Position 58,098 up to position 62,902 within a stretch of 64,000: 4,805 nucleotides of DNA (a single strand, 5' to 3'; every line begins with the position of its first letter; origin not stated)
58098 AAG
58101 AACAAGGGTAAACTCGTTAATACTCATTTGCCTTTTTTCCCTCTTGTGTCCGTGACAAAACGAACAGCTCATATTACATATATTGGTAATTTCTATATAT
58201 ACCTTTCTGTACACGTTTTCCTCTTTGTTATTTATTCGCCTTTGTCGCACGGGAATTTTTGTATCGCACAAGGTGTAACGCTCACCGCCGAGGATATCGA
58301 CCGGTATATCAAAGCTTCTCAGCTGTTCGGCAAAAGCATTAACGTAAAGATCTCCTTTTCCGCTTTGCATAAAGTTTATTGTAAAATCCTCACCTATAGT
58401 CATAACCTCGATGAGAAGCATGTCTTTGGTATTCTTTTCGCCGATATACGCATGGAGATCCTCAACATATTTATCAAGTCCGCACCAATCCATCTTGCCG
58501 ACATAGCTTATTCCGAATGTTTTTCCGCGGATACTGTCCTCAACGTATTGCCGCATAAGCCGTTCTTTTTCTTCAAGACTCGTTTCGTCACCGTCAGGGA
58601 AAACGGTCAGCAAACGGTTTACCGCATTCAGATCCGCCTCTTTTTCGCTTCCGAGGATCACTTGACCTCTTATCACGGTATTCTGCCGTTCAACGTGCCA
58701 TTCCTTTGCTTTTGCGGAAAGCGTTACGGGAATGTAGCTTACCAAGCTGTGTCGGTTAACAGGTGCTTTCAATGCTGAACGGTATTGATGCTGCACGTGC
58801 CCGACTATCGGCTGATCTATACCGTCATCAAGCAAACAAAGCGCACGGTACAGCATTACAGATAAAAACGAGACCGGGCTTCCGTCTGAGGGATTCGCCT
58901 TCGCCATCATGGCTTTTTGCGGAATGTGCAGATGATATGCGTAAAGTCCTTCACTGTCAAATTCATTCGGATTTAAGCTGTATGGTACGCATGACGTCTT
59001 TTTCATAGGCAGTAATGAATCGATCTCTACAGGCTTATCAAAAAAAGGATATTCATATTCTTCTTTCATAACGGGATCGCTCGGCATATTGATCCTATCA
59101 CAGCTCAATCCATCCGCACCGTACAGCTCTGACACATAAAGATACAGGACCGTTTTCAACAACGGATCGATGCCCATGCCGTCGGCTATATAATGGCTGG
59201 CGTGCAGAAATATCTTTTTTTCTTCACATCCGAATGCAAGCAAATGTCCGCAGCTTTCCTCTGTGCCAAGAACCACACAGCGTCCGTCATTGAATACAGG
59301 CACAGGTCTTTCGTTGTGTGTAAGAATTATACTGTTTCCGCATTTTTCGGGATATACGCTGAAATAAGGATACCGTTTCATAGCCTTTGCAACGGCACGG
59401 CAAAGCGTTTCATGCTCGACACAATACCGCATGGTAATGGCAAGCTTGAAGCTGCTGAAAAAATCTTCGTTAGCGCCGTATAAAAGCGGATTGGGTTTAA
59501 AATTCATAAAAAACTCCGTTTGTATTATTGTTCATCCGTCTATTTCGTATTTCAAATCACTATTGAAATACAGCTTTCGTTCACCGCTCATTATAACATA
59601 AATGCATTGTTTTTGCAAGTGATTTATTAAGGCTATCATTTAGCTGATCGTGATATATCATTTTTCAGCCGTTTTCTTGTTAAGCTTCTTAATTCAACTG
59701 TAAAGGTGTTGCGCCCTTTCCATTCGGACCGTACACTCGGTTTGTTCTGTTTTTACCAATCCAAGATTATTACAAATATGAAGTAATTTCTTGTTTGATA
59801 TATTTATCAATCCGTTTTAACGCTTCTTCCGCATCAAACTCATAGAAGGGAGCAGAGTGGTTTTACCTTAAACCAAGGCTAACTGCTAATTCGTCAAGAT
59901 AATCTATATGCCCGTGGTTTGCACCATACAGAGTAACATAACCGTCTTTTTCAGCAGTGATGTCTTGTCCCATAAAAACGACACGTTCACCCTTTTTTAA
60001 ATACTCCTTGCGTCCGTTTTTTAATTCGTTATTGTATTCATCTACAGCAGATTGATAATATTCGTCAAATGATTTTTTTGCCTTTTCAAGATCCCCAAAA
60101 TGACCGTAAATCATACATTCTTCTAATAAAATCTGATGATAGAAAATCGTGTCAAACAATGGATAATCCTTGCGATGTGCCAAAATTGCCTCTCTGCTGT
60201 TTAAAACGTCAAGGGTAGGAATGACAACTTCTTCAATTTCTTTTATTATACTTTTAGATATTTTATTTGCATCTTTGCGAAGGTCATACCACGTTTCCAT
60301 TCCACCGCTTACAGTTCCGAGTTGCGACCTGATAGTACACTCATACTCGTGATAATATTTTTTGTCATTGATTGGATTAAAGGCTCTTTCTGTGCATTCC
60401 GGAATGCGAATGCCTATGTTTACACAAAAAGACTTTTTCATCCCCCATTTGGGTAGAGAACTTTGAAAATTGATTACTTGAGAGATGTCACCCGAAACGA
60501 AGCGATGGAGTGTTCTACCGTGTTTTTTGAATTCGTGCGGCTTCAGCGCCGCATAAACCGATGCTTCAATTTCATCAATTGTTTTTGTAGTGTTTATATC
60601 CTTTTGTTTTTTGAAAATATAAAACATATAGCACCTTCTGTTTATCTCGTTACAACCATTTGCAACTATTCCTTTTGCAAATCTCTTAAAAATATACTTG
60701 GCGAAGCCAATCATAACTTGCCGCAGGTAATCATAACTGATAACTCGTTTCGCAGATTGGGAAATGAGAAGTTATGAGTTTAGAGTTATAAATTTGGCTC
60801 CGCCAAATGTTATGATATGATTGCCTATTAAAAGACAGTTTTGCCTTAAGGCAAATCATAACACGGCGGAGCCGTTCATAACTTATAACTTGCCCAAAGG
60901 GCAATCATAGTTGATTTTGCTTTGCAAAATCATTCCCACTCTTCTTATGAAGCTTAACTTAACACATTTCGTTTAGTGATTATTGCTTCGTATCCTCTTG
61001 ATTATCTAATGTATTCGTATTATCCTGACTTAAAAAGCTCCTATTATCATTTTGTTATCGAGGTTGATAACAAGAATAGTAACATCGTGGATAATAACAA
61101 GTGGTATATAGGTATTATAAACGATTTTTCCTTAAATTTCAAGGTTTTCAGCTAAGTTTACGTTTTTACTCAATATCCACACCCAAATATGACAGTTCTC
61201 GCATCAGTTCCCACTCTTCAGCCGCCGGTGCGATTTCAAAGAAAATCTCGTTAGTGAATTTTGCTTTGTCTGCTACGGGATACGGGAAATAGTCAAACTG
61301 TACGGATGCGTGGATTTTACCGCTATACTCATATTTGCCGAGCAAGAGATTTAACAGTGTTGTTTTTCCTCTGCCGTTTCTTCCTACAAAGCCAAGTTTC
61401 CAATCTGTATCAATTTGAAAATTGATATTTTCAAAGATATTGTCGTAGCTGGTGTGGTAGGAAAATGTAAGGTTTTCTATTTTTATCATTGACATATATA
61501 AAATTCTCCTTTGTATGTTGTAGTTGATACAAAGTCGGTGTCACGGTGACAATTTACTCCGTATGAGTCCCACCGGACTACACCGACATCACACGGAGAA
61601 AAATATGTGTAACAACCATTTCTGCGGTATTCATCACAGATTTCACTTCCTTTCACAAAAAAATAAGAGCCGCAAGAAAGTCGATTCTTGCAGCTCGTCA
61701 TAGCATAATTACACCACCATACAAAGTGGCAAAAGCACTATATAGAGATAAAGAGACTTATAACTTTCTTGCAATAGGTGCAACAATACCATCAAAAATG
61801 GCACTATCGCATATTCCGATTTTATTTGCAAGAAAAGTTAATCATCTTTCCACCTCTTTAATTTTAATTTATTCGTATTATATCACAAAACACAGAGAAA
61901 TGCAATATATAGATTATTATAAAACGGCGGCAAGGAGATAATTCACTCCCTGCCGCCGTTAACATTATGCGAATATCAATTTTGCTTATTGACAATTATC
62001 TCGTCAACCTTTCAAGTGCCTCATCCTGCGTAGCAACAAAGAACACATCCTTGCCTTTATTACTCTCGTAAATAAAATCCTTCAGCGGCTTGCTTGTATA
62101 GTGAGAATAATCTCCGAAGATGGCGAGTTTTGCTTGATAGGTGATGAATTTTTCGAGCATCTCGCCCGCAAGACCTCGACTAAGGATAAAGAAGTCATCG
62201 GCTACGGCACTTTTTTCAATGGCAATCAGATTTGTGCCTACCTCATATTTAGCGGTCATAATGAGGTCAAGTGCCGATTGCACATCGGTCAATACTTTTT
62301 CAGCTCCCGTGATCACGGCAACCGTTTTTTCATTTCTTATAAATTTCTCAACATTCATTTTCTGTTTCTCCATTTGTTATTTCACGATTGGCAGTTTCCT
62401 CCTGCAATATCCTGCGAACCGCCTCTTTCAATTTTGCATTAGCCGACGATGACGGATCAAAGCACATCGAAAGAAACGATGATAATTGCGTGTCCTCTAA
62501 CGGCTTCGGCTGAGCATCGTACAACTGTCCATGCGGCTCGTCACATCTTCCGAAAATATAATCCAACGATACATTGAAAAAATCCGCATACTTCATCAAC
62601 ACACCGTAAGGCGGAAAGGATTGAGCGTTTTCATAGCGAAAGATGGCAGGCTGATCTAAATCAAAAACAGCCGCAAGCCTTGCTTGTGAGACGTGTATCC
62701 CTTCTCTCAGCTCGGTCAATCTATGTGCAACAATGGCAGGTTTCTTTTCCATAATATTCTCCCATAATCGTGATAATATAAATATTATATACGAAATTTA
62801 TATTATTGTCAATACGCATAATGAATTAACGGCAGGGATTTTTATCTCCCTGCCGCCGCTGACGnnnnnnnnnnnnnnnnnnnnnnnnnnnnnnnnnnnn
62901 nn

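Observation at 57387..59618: Single polypeptide fusing an HxxxDG acyltransferase-like domain to a radical-SAM/SPASM domain, with no visible precursor peptide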

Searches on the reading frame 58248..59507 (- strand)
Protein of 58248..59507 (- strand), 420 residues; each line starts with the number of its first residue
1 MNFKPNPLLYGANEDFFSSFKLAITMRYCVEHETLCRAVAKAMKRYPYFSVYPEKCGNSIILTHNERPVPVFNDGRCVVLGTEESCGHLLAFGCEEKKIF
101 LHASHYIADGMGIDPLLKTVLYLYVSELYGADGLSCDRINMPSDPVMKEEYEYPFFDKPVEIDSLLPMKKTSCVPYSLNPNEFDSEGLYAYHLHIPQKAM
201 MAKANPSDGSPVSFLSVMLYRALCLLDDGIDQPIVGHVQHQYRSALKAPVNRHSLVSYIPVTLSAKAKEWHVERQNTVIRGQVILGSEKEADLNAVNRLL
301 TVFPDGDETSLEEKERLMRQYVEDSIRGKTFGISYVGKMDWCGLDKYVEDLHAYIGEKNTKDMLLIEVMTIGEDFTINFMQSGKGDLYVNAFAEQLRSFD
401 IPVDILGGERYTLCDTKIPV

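Call 53: search_solved_structures(query=A2, max_evalue=10, show_alignments=2)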
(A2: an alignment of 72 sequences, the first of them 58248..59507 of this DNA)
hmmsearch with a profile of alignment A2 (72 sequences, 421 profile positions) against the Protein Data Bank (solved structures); distinct sequences matched with E-value up to 10: 3.
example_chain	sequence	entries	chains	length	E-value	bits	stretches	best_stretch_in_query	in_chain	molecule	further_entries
6upk_G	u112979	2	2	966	0.013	17.2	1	281-385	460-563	FACT complex subunit SPT16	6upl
9eh2_x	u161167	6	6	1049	0.014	17.1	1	281-385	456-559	FACT complex subunit SPT16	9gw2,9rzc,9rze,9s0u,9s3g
12kh_A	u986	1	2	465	0.04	15.6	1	101-137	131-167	Condensation Domain Protein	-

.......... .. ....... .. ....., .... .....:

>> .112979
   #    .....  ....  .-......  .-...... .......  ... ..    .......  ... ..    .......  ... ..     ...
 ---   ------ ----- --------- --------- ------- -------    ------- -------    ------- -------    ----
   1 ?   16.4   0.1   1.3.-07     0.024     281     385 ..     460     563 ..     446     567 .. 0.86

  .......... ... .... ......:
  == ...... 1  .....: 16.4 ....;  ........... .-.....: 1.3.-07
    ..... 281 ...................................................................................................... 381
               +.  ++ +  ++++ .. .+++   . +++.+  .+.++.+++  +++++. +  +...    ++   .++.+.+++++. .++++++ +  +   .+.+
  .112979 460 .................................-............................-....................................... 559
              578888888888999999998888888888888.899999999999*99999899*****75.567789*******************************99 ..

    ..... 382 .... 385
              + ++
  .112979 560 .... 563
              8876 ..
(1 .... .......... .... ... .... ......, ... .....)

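Call 54: search_protein_families(library=pfam, alignment_id=A2, max_evalue=0.01)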
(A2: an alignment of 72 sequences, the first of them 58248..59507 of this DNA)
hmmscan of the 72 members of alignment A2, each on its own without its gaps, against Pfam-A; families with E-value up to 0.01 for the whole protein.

A. member 1, window:58248-59507:- (420 aa): 0 families

B. families by the number of members that match (of 72 scanned): 5 families
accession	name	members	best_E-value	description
PF00668.25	Condensation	1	0.0016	Condensation domain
PF05714.16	PFam54_60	1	0.0042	Borrelia Bbcrasp-1 domain containing protein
PF10651.15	BppU_N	1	0.0056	BppU N-terminal domain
PF19514.5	MobC_2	1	0.0081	MobC-like protein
PF18472.7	HP1451_C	1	0.0087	HP1451 C-terminal domain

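Call 57: find_related_loci(query=A3, collection=genome_contigs, flank=4000)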
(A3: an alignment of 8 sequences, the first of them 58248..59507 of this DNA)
Query A3 (420 aa) in genome_contigs; peptide patterns used: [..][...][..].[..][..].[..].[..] (x = any residue, [..] = any of these).
28 stretches matched a pattern; 23 encode a relative of the query (tblastn E <= 1e-3); 23 distinct loci.
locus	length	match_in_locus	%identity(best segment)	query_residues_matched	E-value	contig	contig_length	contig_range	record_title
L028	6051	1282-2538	67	1-419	0e+0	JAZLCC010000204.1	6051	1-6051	MAG: Eubacteriales bacterium isolate T1900045054_TC20190047.MAGScoT_cleanbin_000018 SGB_4538_k141_2543135, whole genome 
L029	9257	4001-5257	67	1-419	0e+0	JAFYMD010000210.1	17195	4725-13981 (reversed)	MAG: Clostridia bacterium isolate RGIG7216 Water_buffalos_Cecum-1__c986160, whole genome shotgun sequence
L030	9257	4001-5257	67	1-419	0e+0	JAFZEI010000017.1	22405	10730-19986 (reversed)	MAG: Clostridia bacterium isolate RGIG7689 Water_buffalos_Rectum-2__c117746, whole genome shotgun sequence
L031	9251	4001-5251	68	1-419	0e+0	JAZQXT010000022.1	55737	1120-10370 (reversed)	MAG: Eubacteriales bacterium isolate T1900045161_TC20190155.MAGScoT_cleanbin_000054 SGB_5072_k141_151415, whole genome s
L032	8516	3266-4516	66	1-419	0e+0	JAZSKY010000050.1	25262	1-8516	MAG: Eubacteriales bacterium isolate T1900044559_TS20190025.MAGScoT_cleanbin_000006 SGB_349_k141_1903899, whole genome s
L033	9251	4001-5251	68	1-417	0e+0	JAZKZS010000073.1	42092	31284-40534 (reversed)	MAG: Acutalibacteraceae bacterium isolate T1900045086_TC20190080.MAGScoT_cleanbin_000002 SGB_4684_k141_1763382, whole ge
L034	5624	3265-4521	68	1-419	0e+0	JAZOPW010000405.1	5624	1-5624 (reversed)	MAG: Eubacteriales bacterium isolate T1900045570_YK20190264.MAGScoT_cleanbin_000060 SGB_7975_k141_153494, whole genome s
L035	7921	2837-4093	66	1-419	0e+0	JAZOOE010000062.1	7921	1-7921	MAG: Acutalibacteraceae bacterium isolate T1900045633_YK20190327.MAGScoT_cleanbin_000026 SGB_8068_k141_1791924, whole ge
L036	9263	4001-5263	67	1-419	0e+0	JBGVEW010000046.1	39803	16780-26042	MAG: Eubacteriales bacterium isolate fecal_MAG_404 fecal_MAG_404_contig_0046, whole genome shotgun sequence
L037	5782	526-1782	65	1-419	0e+0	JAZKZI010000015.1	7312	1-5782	MAG: Christensenellaceae bacterium isolate T1900045090_TC20190084.MAGScoT_cleanbin_000006 SGB_4700_k141_290233, whole ge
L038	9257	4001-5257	67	1-419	0e+0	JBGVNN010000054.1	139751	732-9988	MAG: Candidatus Egerieisoma sp. isolate fecal_MAG_233 fecal_MAG_233_contig_0054, whole genome shotgun sequence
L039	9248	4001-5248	61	1-418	9e-180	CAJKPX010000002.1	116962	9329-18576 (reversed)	MAG TPA_asm: uncultured Clostridiales bacterium isolate ERR321560-bin.25 genome assembly, contig: NODE_105_length_116962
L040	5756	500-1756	63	1-419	2e-178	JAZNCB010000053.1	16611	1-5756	MAG: Eubacteriales bacterium isolate T1900044737_TS20190203.MAGScoT_cleanbin_000054 SGB_2031_k141_716822, whole genome s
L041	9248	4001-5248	61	1-418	7e-178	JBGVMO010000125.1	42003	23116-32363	MAG: Eubacteriales bacterium isolate fecal_MAG_256 fecal_MAG_256_contig_0125, whole genome shotgun sequence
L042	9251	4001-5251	68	1-419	0e+0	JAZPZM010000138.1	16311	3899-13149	MAG: Eubacteriales bacterium isolate T1900044645_TS20190111.MAGScoT_cleanbin_000017 SGB_1340_k141_1342429, whole genome 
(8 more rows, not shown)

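Call 68: predict_structure(alignment_id=A4)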
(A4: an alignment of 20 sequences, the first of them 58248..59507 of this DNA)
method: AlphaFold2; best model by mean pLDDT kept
length: 420 residues; sequences in the alignment: 20
mean_pLDDT: 88.2   pTM: 0.89
mean pLDDT of the five models: 88.2, 86.9, 86.4, 86.0, 81.7
residues with pLDDT >= 90: 253; 70-90: 129; 50-70: 31; < 50: 7
segments of 3 or more residues with pLDDT < 50: 9-12
pLDDT, mean of each block of 10 residues (from residue 1): 63 68 96 98 94 87 93 94 94 97 88 92 97 90 93 87 61 79 90 95 81 96 94 92 90 87 94 94 90 86 72 81 77 84 92 81 89 93 94 97 95 85
secondary structure, 60 per line:
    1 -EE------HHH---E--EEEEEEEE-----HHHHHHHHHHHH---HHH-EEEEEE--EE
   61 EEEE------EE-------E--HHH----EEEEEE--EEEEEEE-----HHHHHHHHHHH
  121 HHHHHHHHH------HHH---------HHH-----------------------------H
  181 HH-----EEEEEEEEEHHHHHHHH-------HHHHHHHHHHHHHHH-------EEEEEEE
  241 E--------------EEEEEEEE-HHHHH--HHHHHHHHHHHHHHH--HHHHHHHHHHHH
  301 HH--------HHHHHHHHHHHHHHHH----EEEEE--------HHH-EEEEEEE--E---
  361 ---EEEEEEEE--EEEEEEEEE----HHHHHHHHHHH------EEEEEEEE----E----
elements in order: E19-26 H32-43 E51-56 E59-64 E90-95 E98-104 H110-129 E188-196 H197-204 H212-226 E234-241 E256-263 H265-269 H272-286 H289-302 H311-326 E331-335 E348-354 E364-371 E374-382 H387-397 E404-411

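Call 70: fold_search(model_id=the predicted structure, library=pdb)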
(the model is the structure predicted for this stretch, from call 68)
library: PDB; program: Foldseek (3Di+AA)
matches with E <= 10: 841; with E <= 0.001: 249
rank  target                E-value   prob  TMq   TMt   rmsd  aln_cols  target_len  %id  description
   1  5kjw_A                6.4e-16  1.00  0.60  0.60   6.8       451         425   13  Crystal structure of Coleus blumei HCT in complex with 3-hydroxyacetophenone (released 2016-11-02)
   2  4g0b_B                3.2e-15  1.00  0.61  0.60   6.2       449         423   12  Structure of native HCT from Coffea canephora (released 2012-08-01)
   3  5kjw_B                3.8e-15  1.00  0.60  0.61   6.6       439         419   12  Crystal structure of Coleus blumei HCT in complex with 3-hydroxyacetophenone (released 2016-11-02)
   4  9be4_B                7.2e-15  1.00  0.56  0.16   9.5       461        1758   12  The post-condensation state of the dimodular NRPS protein LgrA (released 2024-11-20)
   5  9be4_A                7.6e-15  1.00  0.55  0.15   9.6       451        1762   13  The post-condensation state of the dimodular NRPS protein LgrA (released 2024-11-20)
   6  4g0b_A                1.2e-14  1.00  0.58  0.58   6.8       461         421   13  Structure of native HCT from Coffea canephora (released 2012-08-01)
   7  9be3_A                1.2e-14  1.00  0.53  0.15   9.7       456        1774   13  The pre-condensation state of the dimodular NRPS protein LgrA (released 2024-11-20)
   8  8f7h                  1.3e-14  1.00  0.50  0.50   8.7       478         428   11  The condensation domain of surfactin A synthetase C variant 18b in space group P212121 (released 2023-11-22)
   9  5kjv_A                1.4e-14  1.00  0.61  0.60   6.5       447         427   13  Crystal structure of Coleus blumei HCT (released 2016-11-02)
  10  9bfd_B                1.8e-14  1.00  0.51  0.24  12.2       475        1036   11  Tyrocidine synthetase modules 1 and 2 crosslinked in the condensation state, complex A (released 2024-10-09)
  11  6dd2_B                1.9e-14  1.00  0.61  0.61   6.2       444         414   14  Crystal structure of Selaginella moellendorffii HCT (released 2018-10-03)
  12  9lcp_A                1.9e-14  1.00  0.54  0.20   8.7       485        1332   11  PvdL-E2-C3-A3 in complex with MLP (NRPS cross-module) (released 2026-01-07)
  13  6lpw_A                2.1e-14  1.00  0.60  0.59   6.2       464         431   10  Structure of Spermidine disinapoyl transferases(SDT) from Arabidopsis thaliana (released 2021-01-13)
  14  2rkv                  2.1e-14  1.00  0.57  0.55   9.3       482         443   11  Crystal Structure of F. graminearum TRI101 complexed with Coenzyme A and T-2 mycotoxin (released 2007-12-11)
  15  5kjt                  2.3e-14  1.00  0.63  0.62   6.4       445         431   11  Crystal structure of Arabidopsis thaliana HCT in complex with p-coumaroyl-CoA (released 2016-11-02)
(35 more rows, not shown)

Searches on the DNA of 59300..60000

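Call 39: search_rna_families(source=window, start=59300, end=60000, threshold=evalue, max_evalue=1)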
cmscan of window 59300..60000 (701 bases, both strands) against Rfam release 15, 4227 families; matches with E-value up to 1: 0.
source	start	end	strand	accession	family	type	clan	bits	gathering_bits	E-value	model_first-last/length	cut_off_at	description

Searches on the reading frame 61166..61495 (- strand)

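Call 82: search_protein_families(library=pfam, proteins=[window:61166-61495:-], max_evalue=0.001)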
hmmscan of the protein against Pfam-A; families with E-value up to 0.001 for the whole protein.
window:61166-61495:- (109 aa): 1 family
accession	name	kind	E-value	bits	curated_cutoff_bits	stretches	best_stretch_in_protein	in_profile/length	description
PF00005.33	ABC_tran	-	1.4e-09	39.1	25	1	22-63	2-44/137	ABC transporter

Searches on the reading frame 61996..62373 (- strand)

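Call 82: search_protein_families(library=pfam, proteins=[window:61996-62373:-], max_evalue=0.001)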
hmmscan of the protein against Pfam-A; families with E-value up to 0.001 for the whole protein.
window:61996-62373:- (125 aa): 1 family
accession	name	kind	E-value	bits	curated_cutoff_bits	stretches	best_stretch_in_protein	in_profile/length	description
PF13788.11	DUF4180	-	1.2e-36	125.5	25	1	14-123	2-112/112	Domain of unknown function (DUF4180)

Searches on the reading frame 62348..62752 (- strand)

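Call 82: search_protein_families(library=pfam, proteins=[window:62348-62752:-], max_evalue=0.001)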
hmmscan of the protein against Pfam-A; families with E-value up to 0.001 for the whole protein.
window:62348-62752:- (134 aa): 3 families
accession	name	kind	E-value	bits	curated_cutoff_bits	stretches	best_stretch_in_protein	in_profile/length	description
PF01381.28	HTH_3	-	7.2e-08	32.8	23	1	14-66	3-55/55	Helix-turn-helix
PF13560.12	HTH_31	-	0.00043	21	27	1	9-62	3-57/64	Helix-turn-helix domain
PF12844.13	HTH_19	-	0.00049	20.4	30.2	1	11-67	3-59/64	Helix-turn-helix domain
